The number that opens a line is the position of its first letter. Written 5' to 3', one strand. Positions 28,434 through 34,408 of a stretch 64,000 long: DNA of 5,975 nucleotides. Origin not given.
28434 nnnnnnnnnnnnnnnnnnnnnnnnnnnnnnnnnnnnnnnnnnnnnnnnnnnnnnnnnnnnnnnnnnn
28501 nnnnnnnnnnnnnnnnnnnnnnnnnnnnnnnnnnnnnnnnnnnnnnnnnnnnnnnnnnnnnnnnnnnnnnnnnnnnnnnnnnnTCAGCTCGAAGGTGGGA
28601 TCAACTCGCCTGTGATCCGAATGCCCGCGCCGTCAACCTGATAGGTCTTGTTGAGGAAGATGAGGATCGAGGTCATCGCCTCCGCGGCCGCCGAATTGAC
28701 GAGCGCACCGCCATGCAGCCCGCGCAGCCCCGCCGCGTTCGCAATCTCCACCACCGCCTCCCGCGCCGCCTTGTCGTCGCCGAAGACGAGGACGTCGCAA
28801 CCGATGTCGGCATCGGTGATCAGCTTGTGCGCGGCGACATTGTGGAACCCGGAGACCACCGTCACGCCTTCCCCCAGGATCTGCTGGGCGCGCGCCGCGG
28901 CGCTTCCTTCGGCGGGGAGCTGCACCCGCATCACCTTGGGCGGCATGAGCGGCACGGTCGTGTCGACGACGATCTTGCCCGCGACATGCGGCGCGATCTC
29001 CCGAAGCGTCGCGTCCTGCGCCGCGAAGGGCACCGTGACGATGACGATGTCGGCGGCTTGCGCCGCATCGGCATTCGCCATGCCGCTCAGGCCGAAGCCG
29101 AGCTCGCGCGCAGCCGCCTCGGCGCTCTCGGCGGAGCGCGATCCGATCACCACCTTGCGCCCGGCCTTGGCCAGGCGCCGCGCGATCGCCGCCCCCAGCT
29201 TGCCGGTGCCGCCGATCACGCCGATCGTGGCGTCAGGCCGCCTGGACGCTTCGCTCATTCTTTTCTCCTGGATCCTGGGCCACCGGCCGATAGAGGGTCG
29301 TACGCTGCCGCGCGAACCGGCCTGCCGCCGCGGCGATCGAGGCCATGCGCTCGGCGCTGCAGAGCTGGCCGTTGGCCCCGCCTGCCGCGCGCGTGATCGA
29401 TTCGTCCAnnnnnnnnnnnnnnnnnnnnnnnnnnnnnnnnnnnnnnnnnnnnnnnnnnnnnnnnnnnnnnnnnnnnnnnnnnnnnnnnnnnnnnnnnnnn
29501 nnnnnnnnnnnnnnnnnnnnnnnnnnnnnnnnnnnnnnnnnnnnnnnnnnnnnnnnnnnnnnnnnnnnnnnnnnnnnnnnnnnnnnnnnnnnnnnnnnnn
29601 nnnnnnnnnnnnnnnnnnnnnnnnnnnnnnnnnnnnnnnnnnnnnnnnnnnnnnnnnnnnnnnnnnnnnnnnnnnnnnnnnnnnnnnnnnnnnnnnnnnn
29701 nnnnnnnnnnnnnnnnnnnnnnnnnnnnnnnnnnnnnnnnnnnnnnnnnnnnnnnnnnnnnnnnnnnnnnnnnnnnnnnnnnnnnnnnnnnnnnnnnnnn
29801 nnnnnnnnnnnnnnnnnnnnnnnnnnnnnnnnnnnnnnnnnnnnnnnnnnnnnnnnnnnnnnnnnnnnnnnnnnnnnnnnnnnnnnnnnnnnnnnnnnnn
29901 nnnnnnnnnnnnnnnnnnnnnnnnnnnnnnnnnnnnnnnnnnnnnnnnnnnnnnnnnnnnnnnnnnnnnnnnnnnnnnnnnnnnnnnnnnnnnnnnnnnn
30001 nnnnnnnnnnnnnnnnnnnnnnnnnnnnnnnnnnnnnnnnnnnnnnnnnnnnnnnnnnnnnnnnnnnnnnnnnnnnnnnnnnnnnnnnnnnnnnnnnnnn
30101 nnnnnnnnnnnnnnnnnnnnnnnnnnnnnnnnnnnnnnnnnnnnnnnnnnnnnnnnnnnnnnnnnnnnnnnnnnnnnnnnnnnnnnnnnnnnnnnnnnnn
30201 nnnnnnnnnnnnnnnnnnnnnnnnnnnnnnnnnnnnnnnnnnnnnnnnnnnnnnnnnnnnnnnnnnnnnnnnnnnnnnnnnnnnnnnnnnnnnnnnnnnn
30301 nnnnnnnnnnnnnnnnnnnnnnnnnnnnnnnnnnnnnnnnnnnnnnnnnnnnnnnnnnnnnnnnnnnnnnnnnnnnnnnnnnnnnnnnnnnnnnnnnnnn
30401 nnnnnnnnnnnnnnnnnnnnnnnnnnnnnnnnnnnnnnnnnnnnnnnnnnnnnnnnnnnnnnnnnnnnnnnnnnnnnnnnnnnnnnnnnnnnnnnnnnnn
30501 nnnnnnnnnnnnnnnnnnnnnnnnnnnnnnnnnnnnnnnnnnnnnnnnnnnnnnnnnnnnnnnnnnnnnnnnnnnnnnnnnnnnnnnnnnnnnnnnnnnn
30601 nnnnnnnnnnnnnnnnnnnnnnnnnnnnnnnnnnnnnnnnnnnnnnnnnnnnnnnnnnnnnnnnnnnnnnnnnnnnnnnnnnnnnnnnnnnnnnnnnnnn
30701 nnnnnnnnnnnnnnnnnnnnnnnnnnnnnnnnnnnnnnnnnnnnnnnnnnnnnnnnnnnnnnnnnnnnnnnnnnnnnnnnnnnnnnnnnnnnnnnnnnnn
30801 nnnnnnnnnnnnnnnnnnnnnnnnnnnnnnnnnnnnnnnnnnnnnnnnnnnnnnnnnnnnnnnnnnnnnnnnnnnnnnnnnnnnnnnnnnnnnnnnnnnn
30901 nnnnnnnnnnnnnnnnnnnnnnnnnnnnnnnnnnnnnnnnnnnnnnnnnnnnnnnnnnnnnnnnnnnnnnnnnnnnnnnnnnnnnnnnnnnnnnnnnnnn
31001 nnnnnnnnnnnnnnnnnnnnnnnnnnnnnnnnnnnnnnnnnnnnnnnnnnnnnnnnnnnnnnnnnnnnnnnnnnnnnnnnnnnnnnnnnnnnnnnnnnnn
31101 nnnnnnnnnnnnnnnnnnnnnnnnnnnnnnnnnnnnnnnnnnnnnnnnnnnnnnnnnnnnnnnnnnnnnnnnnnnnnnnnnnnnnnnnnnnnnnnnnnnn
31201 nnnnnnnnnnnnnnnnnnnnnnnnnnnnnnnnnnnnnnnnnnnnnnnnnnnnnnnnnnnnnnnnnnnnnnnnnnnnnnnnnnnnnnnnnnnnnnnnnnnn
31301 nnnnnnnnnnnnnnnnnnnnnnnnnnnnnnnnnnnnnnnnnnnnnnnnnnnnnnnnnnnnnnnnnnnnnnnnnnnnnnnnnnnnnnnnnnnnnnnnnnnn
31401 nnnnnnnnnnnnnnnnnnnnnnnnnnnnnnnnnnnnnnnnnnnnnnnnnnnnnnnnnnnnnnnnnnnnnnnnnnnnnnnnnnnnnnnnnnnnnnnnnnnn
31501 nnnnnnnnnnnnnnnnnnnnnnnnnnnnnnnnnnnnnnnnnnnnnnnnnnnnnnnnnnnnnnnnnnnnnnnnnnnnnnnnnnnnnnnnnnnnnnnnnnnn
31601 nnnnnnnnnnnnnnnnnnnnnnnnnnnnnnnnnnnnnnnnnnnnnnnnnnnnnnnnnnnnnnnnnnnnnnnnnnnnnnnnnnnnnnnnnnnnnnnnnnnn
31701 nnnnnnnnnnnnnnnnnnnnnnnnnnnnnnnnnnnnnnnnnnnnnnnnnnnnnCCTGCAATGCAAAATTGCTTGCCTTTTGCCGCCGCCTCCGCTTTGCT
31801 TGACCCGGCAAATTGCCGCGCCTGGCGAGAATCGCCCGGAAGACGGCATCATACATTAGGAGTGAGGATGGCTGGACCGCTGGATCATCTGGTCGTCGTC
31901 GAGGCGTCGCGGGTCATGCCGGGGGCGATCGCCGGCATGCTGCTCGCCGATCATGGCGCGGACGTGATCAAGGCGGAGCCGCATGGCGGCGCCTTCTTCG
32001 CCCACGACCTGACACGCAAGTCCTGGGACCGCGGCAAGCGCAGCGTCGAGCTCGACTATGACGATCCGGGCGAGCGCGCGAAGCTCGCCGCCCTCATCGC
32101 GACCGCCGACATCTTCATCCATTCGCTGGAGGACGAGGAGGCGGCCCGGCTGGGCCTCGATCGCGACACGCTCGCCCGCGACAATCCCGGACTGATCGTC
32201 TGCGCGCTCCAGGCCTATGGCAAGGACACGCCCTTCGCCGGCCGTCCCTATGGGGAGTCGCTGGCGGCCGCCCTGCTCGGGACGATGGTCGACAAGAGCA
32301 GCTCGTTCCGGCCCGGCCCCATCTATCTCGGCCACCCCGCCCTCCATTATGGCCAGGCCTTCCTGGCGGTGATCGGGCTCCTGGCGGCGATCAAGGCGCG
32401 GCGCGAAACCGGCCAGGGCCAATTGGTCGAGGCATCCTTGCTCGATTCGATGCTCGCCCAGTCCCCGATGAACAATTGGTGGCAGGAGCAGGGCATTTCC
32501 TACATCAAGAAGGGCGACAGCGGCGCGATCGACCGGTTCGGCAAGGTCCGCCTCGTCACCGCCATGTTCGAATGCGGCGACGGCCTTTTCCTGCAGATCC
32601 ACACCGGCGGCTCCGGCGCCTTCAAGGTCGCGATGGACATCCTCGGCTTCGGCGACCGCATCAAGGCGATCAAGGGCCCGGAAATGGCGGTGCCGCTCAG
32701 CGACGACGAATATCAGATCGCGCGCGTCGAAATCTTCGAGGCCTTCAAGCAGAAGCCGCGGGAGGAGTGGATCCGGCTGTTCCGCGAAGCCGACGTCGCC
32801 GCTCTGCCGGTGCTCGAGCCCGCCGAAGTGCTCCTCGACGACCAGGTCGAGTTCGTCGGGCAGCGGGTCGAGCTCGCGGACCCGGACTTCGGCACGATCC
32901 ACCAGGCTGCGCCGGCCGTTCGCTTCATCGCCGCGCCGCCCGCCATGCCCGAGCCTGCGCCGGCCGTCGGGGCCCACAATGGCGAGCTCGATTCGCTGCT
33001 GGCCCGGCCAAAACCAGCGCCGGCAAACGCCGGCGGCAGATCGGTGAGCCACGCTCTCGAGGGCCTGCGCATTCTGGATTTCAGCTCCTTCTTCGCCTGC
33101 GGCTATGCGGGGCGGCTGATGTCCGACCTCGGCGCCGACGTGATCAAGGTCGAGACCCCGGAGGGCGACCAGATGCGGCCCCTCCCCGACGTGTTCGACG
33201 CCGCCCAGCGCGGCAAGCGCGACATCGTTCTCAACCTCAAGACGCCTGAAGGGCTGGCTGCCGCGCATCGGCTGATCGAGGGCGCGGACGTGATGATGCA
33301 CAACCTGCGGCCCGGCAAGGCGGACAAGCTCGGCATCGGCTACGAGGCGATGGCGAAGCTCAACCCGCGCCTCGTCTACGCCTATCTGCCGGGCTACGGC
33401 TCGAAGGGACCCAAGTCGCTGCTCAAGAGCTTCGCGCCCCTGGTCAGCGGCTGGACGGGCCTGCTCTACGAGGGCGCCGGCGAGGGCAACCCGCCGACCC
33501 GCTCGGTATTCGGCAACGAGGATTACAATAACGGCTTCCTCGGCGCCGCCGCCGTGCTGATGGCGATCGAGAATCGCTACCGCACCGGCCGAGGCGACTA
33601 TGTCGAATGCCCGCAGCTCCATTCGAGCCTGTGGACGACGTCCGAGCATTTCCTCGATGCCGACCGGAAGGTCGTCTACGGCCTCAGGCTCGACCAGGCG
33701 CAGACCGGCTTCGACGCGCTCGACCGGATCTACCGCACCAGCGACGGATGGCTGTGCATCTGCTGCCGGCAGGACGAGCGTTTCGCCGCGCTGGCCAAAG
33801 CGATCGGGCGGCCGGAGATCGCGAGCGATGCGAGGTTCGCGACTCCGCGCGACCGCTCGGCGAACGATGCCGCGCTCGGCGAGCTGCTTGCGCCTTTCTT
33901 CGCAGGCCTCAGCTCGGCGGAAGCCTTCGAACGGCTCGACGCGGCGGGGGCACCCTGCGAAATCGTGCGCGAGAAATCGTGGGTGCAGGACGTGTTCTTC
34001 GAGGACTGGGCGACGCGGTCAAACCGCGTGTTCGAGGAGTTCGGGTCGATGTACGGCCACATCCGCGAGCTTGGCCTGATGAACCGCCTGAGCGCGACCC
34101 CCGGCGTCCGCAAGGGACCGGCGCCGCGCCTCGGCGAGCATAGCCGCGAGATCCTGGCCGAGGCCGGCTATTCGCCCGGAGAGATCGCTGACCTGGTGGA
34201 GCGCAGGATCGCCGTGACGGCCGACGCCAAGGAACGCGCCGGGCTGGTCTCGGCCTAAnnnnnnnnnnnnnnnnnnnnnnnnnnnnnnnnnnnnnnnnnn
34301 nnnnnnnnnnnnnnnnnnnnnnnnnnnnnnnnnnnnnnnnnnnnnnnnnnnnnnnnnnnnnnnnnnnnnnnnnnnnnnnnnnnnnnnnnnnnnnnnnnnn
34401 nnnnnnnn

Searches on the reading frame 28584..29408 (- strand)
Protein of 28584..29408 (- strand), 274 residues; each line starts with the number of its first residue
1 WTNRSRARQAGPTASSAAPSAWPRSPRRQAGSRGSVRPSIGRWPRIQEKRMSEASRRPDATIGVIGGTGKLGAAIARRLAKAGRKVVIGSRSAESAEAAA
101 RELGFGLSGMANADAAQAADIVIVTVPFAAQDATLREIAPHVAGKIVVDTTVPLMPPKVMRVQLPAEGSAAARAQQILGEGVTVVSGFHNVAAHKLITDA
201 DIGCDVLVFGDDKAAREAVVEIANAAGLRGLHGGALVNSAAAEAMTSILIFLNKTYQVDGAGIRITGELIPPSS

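Call 16: search_protein_families(library=pfam, proteins=[window:28584-29408:-], max_evalue=0.00001)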
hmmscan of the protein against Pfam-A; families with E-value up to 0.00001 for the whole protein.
window:28584-29408:- (274 aa): 5 families
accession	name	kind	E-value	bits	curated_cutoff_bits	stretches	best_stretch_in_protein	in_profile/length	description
PF03807.23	F420_oxidored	-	1.5e-22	80.4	21.6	1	61-153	1-94/94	NADP oxidoreductase coenzyme F420-dependent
PF03446.21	NAD_binding_2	-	4e-08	33.9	21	1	61-151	1-93/161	NAD binding domain of 6-phosphogluconate dehydrogenase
PF07991.19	KARI_N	-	8.2e-08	32.4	20.6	1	60-143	5-86/165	Acetohydroxy acid isomeroreductase, NADPH-binding domain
PF02153.23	PDH_N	-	9.8e-08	32.1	26.5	1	75-150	1-78/154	Prephenate dehydrogenase, nucleotide-binding domain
PF02826.25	2-Hacid_dh_C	-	7.9e-07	29.1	25.1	1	41-131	21-104/178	D-isomer specific 2-hydroxyacid dehydrogenase, NAD binding domain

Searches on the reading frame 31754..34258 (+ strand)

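Call 16: search_protein_families(library=pfam, proteins=[window:31754-34258:+], max_evalue=0.00001)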
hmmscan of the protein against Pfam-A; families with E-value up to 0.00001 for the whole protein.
window:31754-34258:+ (834 aa): 1 family
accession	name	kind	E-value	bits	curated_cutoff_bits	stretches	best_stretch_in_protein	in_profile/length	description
PF02515.22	CoA_transf_3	-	1.8e-150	501.5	23.3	2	435-797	1-366/366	CoA-transferase family III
